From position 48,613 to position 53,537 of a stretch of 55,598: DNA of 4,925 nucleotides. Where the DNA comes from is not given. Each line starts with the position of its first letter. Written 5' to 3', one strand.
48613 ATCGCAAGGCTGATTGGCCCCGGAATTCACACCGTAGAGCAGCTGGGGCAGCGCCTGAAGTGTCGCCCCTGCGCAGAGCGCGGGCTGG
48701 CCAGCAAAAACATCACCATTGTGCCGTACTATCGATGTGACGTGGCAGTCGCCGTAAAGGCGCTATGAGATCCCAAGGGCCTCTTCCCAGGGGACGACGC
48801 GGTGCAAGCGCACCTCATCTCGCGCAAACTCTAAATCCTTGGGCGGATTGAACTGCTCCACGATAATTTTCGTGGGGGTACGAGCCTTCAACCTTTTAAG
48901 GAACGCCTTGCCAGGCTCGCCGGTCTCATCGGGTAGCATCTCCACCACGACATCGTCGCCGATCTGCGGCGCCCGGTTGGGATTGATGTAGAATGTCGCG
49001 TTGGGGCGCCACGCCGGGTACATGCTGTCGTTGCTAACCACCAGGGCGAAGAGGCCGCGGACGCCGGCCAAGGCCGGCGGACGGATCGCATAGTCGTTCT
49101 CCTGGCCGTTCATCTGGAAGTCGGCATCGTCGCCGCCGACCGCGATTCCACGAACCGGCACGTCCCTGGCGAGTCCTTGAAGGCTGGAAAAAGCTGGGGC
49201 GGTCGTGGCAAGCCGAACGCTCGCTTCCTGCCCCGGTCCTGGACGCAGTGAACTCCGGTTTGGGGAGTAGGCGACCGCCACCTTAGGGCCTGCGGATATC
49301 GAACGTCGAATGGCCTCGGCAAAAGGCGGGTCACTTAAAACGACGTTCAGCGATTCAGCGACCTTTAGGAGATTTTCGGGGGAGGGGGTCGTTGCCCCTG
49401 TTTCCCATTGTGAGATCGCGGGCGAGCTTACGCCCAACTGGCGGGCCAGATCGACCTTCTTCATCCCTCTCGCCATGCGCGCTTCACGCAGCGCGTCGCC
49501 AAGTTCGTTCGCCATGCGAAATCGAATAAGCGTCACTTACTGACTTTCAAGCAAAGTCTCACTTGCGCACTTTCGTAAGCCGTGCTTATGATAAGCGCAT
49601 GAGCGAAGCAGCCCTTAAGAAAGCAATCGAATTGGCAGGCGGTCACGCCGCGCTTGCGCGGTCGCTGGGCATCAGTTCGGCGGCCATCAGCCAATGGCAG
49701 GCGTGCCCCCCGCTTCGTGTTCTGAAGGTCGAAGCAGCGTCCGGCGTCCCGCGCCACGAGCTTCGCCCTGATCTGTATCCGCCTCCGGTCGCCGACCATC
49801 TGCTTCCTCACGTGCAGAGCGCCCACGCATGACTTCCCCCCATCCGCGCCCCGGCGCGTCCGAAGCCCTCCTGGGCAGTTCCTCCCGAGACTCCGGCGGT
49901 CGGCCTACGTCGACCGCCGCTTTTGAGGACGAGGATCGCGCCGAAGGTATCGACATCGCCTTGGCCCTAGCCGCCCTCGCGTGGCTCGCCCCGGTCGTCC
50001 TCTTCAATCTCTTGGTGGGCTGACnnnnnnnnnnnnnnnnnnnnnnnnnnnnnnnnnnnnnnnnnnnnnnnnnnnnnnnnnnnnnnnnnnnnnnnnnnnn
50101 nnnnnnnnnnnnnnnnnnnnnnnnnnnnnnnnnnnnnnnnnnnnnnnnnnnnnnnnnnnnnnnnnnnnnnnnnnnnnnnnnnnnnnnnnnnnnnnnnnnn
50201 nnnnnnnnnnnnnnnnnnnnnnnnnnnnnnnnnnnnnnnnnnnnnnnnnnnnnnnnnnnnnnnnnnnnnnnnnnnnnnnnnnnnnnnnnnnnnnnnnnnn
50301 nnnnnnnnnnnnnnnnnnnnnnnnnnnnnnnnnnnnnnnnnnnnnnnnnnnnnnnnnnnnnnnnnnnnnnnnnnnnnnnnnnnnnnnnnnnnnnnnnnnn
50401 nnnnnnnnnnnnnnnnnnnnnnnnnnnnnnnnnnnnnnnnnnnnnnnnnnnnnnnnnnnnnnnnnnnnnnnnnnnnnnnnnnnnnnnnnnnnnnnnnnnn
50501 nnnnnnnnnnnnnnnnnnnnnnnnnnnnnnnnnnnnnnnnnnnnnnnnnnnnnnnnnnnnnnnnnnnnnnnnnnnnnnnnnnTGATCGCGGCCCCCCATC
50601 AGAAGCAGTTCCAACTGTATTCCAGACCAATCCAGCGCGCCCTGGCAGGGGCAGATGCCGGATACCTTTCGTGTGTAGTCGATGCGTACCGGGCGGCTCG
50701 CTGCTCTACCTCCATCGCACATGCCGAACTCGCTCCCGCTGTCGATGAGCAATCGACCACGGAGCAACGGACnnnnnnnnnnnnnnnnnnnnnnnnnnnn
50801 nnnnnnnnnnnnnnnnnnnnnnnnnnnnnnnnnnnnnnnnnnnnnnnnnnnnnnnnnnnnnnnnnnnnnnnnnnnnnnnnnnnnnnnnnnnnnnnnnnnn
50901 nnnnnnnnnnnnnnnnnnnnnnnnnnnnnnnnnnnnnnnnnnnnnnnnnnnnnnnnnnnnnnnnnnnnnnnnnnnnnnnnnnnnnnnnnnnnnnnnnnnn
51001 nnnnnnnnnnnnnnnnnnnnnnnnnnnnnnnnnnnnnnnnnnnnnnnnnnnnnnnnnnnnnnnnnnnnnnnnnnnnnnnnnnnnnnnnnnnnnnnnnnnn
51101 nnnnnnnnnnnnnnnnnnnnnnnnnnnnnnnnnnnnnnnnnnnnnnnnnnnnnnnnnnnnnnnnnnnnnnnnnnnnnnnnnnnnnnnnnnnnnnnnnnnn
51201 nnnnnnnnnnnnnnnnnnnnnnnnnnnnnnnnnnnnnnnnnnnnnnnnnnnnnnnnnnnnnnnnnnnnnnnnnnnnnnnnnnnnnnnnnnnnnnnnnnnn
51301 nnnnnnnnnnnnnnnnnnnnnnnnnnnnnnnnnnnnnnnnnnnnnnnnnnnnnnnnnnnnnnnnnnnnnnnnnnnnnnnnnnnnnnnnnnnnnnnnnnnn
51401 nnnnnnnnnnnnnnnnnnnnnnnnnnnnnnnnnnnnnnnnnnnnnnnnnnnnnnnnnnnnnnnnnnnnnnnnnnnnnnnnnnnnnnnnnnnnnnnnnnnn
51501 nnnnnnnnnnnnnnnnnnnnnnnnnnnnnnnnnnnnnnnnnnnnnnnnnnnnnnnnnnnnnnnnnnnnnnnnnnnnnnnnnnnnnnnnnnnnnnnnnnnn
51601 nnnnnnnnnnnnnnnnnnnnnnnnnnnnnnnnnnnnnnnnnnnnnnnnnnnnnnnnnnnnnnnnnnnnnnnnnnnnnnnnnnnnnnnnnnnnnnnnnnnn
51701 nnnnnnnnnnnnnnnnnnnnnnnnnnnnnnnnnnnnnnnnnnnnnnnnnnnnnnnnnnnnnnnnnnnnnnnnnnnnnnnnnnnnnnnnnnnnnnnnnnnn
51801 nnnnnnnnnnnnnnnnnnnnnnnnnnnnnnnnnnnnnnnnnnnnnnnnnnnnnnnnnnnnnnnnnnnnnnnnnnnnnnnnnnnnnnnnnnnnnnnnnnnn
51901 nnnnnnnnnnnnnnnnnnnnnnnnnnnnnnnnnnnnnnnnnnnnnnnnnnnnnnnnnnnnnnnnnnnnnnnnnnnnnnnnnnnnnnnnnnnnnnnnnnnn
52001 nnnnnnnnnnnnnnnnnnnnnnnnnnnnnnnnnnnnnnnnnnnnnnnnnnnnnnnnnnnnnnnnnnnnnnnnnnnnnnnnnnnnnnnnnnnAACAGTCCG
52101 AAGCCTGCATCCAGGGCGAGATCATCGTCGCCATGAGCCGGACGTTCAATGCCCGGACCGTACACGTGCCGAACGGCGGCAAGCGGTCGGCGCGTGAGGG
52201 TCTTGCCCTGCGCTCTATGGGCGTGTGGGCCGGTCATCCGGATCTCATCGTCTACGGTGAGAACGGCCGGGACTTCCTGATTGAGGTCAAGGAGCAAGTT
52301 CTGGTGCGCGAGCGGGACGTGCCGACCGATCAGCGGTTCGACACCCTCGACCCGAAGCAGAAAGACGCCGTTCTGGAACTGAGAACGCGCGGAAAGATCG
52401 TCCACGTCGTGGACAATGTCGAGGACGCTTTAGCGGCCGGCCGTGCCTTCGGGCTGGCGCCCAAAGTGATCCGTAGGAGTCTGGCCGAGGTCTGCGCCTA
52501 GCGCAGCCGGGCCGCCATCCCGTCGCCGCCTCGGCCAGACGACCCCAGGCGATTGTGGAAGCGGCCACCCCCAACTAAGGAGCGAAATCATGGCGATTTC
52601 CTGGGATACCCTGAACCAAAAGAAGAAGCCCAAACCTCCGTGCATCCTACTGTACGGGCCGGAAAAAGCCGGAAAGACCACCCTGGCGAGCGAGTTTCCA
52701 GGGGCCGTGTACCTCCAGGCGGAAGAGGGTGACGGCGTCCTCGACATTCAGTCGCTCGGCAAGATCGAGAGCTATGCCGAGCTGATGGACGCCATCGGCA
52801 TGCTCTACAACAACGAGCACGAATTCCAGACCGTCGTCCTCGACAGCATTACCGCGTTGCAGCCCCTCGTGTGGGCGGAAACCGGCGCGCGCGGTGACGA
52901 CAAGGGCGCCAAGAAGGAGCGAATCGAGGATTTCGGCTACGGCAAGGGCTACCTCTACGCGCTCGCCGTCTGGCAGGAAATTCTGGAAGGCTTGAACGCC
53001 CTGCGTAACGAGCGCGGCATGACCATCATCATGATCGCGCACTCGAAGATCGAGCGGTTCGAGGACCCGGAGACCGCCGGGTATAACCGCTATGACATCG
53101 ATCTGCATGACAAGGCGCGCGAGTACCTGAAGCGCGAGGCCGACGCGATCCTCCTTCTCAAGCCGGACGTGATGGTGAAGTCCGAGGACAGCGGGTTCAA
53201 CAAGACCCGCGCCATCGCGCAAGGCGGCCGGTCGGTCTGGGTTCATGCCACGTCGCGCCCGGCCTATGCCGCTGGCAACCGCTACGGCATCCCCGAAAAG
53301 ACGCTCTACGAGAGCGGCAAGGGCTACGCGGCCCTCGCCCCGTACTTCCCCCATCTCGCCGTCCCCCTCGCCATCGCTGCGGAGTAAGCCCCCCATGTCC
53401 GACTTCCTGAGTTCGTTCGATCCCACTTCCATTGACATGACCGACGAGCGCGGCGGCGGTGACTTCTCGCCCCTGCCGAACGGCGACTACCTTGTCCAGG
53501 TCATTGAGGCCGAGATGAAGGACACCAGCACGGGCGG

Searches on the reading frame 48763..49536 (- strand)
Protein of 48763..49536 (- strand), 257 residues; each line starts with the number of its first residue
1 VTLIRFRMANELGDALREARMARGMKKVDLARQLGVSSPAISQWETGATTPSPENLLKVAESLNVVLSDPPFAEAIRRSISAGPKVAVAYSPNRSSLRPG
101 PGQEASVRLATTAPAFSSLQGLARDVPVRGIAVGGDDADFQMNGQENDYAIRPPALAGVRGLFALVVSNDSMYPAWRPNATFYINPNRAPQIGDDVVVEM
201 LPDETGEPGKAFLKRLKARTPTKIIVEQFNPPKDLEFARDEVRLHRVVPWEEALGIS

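Call 94: search_protein_families(library=phrogs, proteins=[window:48763-49536:-], max_evalue=0.001)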
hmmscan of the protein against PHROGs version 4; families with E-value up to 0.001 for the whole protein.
window:48763-49536:- (257 aa): 18 families
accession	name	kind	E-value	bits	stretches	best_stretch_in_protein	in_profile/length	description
phrog_4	-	transcription regulation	3.8e-24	86.4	1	8-247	133-332/400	transcriptional repressor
phrog_8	-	transcription regulation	4.6e-13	50.3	1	7-65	72-130/346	transcriptional regulator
phrog_2439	-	transcription regulation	1.8e-10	41.3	1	13-65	9-61/367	transcriptional regulator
phrog_3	-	transcription regulation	2.7e-10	41.6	1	7-69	84-140/430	transcriptional repressor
phrog_7241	-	transcription regulation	4.7e-08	34.1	1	14-66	64-116/122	transcriptional regulator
phrog_2967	-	transcription regulation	5.4e-08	33.6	1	10-65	9-64/225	transcriptional regulator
phrog_2104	-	unknown function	2.3e-07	32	1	16-61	44-91/103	-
phrog_2328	-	transcription regulation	2.8e-07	31.4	1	10-66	14-70/128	transcriptional repressor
phrog_4836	-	transcription regulation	7.8e-07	29.8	1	8-63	72-127/194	CII-like regulator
phrog_1373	-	transcription regulation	9.5e-07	29.9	1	11-65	63-117/166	transcriptional regulator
phrog_5823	-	transcription regulation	1e-06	29.1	1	8-69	3-65/404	transcriptional regulator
phrog_9908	-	DNA, RNA and nucleotide metabolism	2e-06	28.2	1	11-66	13-68/282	DNA binding protein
phrog_1124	-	transcription regulation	2.5e-06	28.2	1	6-64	3-60/177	transcriptional regulator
phrog_638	-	transcription regulation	8.5e-05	23.4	1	15-64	10-57/145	transcriptional regulator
phrog_35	-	transcription regulation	9.1e-05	23.6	1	22-62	84-123/181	transcriptional repressor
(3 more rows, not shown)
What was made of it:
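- Checked: The CI-like repressor is far away, at 48763-49536 (call 94).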

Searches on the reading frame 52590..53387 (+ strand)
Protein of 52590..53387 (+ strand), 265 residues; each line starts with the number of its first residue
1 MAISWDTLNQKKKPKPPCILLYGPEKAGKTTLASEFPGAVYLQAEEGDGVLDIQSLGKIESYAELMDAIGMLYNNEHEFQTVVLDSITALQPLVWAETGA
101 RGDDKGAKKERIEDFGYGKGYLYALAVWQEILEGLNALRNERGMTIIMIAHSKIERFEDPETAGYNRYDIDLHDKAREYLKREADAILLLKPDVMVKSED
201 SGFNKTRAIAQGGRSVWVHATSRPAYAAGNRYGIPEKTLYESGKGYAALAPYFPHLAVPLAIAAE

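Call 94: search_protein_families(library=phrogs, proteins=[window:52590-53387:+], max_evalue=0.001)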
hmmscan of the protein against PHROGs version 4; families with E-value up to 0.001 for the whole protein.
window:52590-53387:+ (265 aa): 1 family
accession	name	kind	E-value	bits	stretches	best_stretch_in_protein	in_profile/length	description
phrog_124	-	DNA, RNA and nucleotide metabolism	1.6e-41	143.9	1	3-238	29-242/382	Sak4-like ssDNA annealing protein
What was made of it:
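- On Linker (boundary-sequence) mediated cassette arrays in mosaic phages: A Sak4-like SSAP is encoded at 52590-53387 (call 94).
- A Sak4-like SSAP lies at 52590-53387 (call 94).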
